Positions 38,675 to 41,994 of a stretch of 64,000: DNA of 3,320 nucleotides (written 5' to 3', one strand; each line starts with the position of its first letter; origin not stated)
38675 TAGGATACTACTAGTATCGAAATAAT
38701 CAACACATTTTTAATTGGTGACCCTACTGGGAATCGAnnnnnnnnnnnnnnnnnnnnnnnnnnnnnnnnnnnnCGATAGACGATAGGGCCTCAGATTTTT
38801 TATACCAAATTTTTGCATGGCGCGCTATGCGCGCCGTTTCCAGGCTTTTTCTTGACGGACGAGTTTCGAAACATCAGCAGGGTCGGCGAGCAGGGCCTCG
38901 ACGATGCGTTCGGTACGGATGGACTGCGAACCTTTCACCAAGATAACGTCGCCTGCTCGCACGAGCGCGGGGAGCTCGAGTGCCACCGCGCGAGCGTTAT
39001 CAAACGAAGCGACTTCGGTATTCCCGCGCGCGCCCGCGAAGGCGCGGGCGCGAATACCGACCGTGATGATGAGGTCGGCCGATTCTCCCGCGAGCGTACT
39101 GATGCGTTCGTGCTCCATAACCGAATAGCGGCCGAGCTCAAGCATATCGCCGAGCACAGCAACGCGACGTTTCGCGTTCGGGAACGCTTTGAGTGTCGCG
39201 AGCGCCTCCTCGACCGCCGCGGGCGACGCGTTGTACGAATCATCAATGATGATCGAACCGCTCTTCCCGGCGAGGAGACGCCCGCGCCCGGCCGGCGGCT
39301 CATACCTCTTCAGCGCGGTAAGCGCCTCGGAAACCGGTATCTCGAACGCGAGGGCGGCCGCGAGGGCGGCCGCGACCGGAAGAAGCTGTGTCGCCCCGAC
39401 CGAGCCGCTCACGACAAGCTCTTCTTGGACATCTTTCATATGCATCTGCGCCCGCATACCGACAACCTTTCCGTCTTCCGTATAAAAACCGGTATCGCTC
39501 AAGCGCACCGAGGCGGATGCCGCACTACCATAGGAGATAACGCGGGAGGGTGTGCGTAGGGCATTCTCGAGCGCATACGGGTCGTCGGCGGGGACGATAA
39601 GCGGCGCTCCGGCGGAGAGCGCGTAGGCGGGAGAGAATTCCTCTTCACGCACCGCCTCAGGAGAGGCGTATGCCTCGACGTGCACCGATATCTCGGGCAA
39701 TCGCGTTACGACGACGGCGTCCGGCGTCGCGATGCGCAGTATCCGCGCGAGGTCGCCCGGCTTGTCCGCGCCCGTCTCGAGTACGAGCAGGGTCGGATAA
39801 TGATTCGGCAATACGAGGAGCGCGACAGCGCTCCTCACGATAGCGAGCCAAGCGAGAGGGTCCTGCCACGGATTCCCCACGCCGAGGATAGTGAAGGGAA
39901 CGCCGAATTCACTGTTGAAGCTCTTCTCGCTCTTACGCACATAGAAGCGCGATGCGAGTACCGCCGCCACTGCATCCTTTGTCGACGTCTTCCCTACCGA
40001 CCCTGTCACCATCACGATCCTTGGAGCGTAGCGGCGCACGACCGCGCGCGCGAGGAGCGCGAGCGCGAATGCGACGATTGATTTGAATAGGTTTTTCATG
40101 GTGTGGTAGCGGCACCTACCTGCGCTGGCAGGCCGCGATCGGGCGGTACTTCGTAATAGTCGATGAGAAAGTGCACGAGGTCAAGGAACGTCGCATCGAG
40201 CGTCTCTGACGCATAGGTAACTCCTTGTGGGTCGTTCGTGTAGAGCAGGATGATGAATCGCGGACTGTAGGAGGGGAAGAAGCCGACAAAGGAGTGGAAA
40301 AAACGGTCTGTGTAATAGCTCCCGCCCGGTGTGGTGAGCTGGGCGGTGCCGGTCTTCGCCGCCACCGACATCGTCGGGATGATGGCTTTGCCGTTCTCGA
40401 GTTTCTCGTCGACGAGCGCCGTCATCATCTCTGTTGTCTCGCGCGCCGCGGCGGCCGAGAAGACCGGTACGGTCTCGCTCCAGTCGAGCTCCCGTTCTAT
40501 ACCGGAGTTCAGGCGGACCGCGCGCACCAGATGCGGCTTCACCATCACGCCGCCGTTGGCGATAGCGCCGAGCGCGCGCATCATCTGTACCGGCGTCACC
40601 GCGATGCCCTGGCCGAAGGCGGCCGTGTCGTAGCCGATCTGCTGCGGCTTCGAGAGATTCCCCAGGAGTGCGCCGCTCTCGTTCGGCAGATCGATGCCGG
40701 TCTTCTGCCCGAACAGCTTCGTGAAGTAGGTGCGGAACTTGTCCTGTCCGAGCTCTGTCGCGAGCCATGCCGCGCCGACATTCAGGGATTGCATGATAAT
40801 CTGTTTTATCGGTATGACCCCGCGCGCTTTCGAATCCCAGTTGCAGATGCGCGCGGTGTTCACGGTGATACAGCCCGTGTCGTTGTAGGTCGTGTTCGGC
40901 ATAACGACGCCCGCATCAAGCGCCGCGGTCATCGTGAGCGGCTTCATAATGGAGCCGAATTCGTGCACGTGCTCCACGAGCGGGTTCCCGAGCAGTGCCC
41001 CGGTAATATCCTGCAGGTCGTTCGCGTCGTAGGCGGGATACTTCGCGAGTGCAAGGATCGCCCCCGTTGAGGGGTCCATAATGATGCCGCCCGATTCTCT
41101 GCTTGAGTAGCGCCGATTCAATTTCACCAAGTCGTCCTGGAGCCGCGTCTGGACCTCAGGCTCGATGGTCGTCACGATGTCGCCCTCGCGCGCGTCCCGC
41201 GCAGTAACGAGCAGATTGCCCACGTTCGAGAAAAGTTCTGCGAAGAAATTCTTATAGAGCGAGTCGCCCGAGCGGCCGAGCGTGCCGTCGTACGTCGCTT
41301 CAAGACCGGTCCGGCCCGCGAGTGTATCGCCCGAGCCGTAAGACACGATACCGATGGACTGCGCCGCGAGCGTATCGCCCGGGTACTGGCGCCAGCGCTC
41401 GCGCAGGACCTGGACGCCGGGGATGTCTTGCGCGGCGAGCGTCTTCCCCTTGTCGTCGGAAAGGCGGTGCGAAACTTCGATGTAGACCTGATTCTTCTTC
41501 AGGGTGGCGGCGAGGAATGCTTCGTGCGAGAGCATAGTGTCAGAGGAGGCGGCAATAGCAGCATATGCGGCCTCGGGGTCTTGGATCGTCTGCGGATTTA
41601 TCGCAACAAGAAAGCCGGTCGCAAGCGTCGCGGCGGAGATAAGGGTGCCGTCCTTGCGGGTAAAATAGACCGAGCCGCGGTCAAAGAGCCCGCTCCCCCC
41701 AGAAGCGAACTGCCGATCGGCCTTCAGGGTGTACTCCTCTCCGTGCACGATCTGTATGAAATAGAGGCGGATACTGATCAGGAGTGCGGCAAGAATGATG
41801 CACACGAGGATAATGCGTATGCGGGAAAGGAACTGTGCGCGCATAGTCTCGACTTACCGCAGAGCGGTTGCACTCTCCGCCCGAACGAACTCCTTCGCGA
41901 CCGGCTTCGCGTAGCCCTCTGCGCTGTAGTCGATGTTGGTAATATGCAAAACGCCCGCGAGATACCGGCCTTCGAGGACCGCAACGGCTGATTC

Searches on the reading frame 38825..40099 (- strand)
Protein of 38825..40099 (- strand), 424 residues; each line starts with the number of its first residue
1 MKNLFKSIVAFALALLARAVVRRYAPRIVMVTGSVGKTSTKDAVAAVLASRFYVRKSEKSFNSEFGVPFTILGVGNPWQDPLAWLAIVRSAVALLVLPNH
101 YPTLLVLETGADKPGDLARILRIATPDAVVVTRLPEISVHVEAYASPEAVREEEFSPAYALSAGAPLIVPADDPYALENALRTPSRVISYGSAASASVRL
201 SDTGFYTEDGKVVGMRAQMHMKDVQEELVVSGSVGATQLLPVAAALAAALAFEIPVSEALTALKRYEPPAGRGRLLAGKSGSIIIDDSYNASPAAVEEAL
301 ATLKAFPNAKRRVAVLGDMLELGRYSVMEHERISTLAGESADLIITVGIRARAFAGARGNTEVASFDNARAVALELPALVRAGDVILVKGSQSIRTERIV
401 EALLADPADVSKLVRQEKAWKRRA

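Call 9: search_protein_families(library=pfam, proteins=[window:38825-40099:-], max_evalue=0.001)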
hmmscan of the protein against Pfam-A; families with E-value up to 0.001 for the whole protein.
window:38825-40099:- (424 aa): 2 families
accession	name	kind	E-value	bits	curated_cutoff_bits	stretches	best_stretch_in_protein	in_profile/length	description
PF02875.26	Mur_ligase_C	-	5.7e-18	66.4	28.4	1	271-391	1-126/127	Mur ligase, glutamate ligase domain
PF08245.18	Mur_ligase_M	-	4.4e-14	53.3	24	1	31-246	1-197/200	Mur ligase middle domain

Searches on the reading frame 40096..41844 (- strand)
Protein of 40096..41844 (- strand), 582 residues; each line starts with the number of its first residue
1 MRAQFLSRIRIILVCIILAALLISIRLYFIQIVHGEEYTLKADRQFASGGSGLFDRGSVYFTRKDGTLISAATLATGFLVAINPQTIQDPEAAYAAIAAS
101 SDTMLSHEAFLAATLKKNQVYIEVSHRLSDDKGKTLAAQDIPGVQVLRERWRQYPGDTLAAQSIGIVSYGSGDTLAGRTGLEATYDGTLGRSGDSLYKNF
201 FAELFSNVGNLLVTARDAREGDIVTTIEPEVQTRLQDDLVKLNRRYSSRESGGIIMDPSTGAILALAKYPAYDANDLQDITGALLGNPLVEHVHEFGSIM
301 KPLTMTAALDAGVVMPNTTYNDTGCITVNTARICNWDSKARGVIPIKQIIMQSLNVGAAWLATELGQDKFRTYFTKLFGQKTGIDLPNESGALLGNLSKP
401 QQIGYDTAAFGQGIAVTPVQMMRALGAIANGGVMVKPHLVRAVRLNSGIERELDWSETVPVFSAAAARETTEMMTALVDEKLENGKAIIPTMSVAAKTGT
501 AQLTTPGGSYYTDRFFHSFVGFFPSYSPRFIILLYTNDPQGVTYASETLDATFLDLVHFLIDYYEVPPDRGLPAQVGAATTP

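Call 9: search_protein_families(library=pfam, proteins=[window:40096-41844:-], max_evalue=0.001)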
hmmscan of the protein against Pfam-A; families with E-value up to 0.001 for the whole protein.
window:40096-41844:- (582 aa): 2 families
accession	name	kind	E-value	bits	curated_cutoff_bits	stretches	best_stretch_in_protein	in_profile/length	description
PF00905.27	Transpeptidase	-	8.7e-59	199.6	22.1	1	254-547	4-287/299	Penicillin binding protein transpeptidase domain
PF03717.20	PBP_dimer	-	7.5e-05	23.7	24.4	1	113-189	67-158/180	Penicillin-binding Protein dimerisation domain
